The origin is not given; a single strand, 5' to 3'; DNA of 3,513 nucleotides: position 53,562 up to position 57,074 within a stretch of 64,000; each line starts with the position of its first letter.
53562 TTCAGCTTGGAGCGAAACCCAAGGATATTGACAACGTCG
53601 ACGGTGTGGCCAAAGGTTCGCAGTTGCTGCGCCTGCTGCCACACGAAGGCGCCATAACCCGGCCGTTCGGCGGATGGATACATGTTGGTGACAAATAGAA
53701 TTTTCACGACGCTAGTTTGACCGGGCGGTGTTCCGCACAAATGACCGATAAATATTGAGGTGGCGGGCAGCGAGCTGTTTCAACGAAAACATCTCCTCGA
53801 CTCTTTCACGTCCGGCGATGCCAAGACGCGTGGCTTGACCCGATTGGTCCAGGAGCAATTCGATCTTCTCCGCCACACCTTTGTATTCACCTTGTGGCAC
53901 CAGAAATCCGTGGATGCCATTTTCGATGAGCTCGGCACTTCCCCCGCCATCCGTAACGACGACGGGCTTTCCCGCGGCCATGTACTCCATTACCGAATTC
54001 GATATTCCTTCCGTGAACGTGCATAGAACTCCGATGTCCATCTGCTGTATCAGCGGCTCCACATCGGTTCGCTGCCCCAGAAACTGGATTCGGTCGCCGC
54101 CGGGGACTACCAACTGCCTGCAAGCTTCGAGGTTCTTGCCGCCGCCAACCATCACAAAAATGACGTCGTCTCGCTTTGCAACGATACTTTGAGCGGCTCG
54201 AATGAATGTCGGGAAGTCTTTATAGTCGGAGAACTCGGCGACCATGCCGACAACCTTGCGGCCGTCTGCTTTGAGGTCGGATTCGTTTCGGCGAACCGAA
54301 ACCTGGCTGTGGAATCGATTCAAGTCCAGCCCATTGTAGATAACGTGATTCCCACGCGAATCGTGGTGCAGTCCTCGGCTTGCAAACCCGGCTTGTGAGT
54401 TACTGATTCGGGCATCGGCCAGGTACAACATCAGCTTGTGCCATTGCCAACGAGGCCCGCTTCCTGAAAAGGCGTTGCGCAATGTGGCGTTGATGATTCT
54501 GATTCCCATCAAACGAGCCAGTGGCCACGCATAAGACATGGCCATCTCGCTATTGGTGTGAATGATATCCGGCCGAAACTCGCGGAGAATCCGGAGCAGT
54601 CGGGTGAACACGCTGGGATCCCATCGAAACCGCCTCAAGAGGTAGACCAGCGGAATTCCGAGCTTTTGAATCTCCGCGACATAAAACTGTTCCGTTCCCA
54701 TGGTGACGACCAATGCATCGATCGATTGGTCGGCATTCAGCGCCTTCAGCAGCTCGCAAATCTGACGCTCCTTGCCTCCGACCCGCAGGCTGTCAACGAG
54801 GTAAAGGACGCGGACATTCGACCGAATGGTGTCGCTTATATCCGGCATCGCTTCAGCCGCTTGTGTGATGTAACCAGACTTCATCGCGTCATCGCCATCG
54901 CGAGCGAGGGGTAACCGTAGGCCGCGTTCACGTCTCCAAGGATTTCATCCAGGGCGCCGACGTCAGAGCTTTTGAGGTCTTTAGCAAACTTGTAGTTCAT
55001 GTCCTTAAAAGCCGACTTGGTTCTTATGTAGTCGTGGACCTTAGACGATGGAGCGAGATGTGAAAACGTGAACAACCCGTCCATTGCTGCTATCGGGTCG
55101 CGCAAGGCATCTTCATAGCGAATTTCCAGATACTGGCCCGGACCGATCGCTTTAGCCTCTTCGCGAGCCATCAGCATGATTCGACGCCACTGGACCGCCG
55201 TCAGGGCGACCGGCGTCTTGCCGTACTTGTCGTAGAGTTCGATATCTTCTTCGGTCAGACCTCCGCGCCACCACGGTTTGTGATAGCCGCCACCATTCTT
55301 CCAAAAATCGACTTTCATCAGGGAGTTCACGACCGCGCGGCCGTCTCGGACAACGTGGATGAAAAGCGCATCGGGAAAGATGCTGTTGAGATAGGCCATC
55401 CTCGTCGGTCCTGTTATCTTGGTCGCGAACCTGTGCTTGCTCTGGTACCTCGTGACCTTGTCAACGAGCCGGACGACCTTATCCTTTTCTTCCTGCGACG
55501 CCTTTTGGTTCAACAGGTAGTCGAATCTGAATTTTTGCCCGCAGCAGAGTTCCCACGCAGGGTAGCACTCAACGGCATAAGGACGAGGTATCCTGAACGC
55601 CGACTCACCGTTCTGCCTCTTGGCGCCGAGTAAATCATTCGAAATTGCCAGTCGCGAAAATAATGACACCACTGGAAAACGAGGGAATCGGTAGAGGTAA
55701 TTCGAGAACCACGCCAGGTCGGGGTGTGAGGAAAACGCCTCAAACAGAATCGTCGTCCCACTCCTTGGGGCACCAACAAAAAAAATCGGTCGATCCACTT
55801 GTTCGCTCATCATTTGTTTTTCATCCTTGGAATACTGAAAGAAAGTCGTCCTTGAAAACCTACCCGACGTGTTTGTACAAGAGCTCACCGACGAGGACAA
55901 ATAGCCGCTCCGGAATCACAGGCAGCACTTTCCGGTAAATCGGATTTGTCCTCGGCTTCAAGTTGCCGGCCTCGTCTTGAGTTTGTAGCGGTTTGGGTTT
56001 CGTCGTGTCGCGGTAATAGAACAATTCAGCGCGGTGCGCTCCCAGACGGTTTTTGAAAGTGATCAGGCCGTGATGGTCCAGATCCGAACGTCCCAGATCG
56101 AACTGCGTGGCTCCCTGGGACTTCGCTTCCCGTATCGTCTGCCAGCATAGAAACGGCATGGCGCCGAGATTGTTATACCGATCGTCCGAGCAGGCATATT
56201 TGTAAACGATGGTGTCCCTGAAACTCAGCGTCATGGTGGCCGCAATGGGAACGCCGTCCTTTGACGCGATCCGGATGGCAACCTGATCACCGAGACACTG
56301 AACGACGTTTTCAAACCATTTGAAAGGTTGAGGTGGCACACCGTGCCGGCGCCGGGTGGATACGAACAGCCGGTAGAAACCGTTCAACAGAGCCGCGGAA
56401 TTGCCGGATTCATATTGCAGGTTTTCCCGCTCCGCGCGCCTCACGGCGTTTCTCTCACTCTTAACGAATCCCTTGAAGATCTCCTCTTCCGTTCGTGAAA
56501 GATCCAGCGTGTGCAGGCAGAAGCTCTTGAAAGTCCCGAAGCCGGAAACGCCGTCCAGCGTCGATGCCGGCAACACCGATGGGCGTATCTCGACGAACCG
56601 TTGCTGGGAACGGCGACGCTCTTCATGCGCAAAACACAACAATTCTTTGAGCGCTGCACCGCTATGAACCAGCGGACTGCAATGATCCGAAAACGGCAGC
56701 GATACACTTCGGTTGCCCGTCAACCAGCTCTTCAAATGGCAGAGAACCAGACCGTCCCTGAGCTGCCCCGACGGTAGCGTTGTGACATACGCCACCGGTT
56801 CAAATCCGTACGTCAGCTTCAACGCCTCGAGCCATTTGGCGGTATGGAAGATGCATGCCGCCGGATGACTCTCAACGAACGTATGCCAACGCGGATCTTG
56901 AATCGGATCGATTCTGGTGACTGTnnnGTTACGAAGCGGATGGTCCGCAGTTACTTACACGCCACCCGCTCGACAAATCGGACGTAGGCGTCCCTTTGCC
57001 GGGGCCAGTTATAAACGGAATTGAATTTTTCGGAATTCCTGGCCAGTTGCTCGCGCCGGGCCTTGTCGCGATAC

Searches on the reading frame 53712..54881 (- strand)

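Call 30: search_protein_families(library=pfam, proteins=[window:53712-54881:-], max_evalue=0.001)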
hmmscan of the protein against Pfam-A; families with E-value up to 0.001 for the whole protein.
window:53712-54881:- (389 aa): 5 families
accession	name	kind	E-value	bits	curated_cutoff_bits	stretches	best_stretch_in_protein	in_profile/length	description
PF13692.12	Glyco_trans_1_4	-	3.2e-30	105.7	27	1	208-345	1-141/142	Glycosyl transferases group 1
PF00534.26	Glycos_transf_1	-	8.8e-28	97.4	26.4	1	203-360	10-172/172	Glycosyl transferases group 1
PF13439.12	Glyco_transf_4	-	4.9e-17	62.9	28.5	1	34-189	1-170/170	Glycosyltransferase Family 4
PF13579.12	Glyco_trans_4_4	-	1.3e-08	35.8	29.7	1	35-162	1-135/158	Glycosyl transferase 4-like domain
PF13524.12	Glyco_trans_1_2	-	6.8e-05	23.3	25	1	291-373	61-141/144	Glycosyl transferase-like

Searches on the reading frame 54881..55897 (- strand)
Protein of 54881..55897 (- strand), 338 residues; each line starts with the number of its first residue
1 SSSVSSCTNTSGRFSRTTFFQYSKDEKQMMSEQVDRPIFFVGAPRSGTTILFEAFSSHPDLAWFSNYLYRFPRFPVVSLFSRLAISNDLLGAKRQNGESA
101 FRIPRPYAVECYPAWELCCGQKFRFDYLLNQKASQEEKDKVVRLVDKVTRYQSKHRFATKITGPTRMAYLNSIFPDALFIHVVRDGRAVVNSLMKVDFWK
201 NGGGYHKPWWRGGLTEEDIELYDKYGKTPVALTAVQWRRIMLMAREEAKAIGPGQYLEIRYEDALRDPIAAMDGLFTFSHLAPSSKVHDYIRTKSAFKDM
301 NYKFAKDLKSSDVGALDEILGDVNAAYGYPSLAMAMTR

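Call 32: search_protein_families(library=pfam, proteins=[window:54881-55897:-], max_evalue=0.001)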
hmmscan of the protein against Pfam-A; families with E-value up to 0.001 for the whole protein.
window:54881-55897:- (338 aa): 2 families
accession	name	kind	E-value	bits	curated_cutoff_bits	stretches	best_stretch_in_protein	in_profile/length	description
PF13469.12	Sulfotransfer_3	-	1.6e-21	78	27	1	37-280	1-211/216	Sulfotransferase family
PF00685.33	Sulfotransfer_1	-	4.9e-06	26.6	22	1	36-301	2-201/255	Sulfotransferase domain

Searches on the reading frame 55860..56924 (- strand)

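Call 42: search_protein_families(library=pfam, proteins=[window:55860-56924:-], max_evalue=0.001)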
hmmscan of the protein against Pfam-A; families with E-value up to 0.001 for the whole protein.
window:55860-56924:- (354 aa): 2 families
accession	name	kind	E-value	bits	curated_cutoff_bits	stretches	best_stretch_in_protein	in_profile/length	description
PF02388.22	FemAB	-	6e-16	58.7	24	2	222-297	303-381/406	FemAB family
PF13480.13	Acetyltransf_6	-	6.8e-15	55.9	22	1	158-283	8-140/143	Acetyltransferase (GNAT) domain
